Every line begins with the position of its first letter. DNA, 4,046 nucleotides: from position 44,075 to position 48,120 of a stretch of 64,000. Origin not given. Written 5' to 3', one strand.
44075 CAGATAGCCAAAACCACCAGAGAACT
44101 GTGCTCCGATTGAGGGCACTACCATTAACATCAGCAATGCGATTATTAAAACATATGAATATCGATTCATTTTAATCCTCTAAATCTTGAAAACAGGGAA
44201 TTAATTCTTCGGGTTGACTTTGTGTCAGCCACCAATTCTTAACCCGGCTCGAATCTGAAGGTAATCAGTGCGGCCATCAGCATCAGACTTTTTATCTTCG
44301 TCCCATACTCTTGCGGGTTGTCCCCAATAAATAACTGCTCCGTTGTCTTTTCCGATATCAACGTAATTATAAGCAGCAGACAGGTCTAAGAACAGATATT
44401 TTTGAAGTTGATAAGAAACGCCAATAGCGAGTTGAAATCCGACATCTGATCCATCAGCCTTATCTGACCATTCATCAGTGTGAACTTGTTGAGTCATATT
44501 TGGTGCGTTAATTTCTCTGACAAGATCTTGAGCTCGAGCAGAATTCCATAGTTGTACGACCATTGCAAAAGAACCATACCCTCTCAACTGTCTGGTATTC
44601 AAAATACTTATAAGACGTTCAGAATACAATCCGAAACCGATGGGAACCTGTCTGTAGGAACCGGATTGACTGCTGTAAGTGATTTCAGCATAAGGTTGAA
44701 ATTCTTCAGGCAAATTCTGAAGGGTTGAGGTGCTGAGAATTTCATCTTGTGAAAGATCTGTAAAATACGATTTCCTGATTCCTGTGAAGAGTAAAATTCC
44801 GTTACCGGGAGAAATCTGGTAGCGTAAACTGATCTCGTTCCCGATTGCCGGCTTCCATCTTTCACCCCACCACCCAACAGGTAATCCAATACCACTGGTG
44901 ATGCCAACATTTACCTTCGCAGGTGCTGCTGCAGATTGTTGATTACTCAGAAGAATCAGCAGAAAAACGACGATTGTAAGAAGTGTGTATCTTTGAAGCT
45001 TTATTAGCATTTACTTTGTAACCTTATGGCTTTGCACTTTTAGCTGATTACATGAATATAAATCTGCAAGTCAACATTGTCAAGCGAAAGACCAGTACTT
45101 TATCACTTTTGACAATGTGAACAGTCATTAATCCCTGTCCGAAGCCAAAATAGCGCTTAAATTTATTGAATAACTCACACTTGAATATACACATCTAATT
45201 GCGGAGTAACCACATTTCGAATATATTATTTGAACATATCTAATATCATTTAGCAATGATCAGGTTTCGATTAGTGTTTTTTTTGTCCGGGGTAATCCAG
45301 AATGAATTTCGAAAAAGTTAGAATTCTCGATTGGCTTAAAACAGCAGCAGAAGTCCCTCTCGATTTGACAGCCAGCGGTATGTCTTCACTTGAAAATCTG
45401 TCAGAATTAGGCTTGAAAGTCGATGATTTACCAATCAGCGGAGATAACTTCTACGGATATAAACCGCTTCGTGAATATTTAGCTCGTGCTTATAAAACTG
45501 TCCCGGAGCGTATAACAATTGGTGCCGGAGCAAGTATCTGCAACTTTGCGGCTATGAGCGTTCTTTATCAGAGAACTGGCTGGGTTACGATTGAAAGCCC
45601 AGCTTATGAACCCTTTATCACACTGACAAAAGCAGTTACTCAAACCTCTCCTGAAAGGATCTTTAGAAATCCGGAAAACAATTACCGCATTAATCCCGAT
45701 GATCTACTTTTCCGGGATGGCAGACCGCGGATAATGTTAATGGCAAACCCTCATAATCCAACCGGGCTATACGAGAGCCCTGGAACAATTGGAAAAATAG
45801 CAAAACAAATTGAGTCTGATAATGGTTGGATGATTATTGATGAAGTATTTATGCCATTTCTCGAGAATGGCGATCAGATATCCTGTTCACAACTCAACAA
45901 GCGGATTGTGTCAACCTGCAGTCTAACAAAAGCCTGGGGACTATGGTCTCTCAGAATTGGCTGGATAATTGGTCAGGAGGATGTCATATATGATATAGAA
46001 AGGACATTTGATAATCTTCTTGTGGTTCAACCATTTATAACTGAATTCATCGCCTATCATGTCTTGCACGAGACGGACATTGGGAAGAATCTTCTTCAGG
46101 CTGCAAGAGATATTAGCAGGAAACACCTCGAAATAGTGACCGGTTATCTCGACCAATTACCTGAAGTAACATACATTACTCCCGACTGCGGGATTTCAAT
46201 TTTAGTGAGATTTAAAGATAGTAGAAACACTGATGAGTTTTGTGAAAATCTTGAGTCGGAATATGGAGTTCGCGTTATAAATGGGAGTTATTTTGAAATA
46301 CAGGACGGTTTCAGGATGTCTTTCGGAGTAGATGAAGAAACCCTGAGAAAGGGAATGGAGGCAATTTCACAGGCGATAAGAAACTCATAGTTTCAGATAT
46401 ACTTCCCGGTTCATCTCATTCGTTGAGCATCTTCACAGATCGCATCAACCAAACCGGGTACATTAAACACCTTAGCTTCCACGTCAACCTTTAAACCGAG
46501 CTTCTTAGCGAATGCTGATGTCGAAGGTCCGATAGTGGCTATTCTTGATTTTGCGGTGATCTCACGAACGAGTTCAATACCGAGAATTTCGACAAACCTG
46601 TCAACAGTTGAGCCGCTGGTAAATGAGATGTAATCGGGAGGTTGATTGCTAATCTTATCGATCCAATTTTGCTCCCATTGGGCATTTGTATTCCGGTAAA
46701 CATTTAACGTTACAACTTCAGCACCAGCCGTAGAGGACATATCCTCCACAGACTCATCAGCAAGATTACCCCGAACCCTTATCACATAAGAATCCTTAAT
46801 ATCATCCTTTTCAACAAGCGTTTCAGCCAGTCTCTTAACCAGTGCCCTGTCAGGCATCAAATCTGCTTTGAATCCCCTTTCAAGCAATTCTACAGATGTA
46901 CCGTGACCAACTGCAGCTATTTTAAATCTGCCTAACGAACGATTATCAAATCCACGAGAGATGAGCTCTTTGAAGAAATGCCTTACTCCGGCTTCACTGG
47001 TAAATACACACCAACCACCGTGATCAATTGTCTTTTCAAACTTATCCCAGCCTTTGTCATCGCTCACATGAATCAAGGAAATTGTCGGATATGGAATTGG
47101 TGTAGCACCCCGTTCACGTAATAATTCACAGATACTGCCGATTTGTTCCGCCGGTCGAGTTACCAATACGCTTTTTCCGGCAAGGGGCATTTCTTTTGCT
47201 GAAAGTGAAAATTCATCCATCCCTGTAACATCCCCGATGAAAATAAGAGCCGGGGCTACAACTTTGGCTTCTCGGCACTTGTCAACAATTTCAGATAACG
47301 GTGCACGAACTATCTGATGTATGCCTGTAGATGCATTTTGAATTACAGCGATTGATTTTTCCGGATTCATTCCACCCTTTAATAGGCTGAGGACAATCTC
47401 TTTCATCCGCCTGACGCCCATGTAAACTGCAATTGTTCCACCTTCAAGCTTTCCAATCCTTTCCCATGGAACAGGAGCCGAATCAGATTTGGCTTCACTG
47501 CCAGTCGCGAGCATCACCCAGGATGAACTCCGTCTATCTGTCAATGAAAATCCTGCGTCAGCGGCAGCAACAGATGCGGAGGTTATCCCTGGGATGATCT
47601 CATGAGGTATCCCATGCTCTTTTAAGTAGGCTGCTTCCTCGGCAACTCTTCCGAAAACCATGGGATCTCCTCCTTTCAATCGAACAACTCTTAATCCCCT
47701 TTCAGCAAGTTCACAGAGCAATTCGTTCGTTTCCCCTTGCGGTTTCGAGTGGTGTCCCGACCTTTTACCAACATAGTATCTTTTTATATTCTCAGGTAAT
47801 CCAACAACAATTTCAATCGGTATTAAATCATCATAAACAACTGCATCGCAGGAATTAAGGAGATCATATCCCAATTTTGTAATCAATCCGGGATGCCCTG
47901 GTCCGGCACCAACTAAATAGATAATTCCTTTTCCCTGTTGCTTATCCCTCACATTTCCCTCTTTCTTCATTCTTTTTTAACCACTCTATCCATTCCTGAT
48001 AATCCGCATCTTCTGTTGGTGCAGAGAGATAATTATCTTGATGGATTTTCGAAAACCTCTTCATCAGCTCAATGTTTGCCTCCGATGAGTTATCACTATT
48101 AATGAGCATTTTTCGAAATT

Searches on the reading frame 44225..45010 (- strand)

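Call 16: search_protein_families(library=pfam, proteins=[window:44225-45010:-], max_evalue=0.0001)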
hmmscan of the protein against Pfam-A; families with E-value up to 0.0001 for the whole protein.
window:44225-45010:- (261 aa): 1 family
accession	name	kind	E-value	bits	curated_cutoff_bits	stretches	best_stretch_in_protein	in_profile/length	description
PF13505.12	OMP_b-brl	-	2.7e-05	24.9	28.7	0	15-226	2-158/175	Outer membrane protein beta-barrel domain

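Call 66: search_protein_families(library=pfam, proteins=[window:44225-45010:-], max_evalue=0.1)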
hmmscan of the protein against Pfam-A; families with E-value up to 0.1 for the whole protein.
window:44225-45010:- (261 aa): 1 family
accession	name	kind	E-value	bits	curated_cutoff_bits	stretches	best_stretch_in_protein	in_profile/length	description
PF13505.12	OMP_b-brl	-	2.7e-05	24.9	28.7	1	15-226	2-158/175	Outer membrane protein beta-barrel domain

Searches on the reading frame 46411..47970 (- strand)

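Call 16: search_protein_families(library=pfam, proteins=[window:46411-47970:-], max_evalue=0.0001)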
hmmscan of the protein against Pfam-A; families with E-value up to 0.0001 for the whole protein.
window:46411-47970:- (519 aa): 2 families
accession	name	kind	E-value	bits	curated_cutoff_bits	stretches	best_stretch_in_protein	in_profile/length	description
PF02602.20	HEM4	-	5e-46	157.1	27.5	1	282-508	5-230/231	Uroporphyrinogen-III synthase HemD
PF00590.25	TP_methylase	-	9.8e-43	147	27.8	1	17-228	2-211/212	Tetrapyrrole (Corrin/Porphyrin) Methylases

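Call 67: search_protein_families(library=ncbifam, proteins=[window:46411-47970:-], max_evalue=0.00001)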
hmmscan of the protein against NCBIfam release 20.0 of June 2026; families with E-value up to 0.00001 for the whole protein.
window:46411-47970:- (519 aa): 21 families
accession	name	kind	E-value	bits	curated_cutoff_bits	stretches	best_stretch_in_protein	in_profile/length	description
TIGR01469.1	cobA_cysG_Cterm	equivalog_domain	1.1e-75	254.5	185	1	15-251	1-236/238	uroporphyrinogen-III C-methyltransferase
NF007922.1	PRK10637.1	equivalog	1.5e-72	245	400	1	9-249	211-449/450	siroheme synthase CysG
NF004790.0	PRK06136.1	subfamily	1.9e-69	234.1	198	1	15-253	4-241/250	uroporphyrinogen-III C-methyltransferase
NF005524.0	PRK07168.1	equivalog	1.7e-50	171.9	603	1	15-296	3-282/474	uroporphyrin-III C-methyltransferase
TIGR01465.1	cobM_cbiF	equivalog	2.9e-37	128.3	259.65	1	17-252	1-230/247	precorrin-4 C(11)-methyltransferase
NF004593.0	PRK05928.4-2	equivalog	1.3e-32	113.2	275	1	265-515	2-243/247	uroporphyrinogen-III synthase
NF012017.0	PRK15473.1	equivalog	3.8e-28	98.5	408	1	16-255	9-241/257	cobalt-precorrin-4 methyltransferase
NF004583.0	PRK05928.1-5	equivalog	3.3e-27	95.6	432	1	263-514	4-248/250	uroporphyrinogen-III synthase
NF004587.0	PRK05928.2-5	equivalog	2.7e-23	82.8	246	1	266-516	6-242/245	uroporphyrinogen-III synthase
NF004592.0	PRK05928.4-1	equivalog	2.5e-17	63.3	332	1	266-513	2-234/237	uroporphyrinogen-III synthase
NF005568.0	PRK07239.1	equivalog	1.8e-11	43.6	273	1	258-513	5-273/381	uroporphyrinogen-III synthase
TIGR01467.1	cobI_cbiL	equivalog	5.7e-11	42.3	163.25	1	82-158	80-156/230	precorrin-2 C(20)-methyltransferase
NF004585.0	PRK05928.2-2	equivalog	2e-10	40.5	241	1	267-472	4-204/255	uroporphyrinogen-III synthase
NF006621.0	PRK09189.1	equivalog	6.1e-10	39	223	1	268-481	3-207/240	uroporphyrinogen-III synthase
NF004594.0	PRK05928.4-3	equivalog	2.5e-09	36.9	365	1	267-486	3-204/237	uroporphyrinogen-III synthase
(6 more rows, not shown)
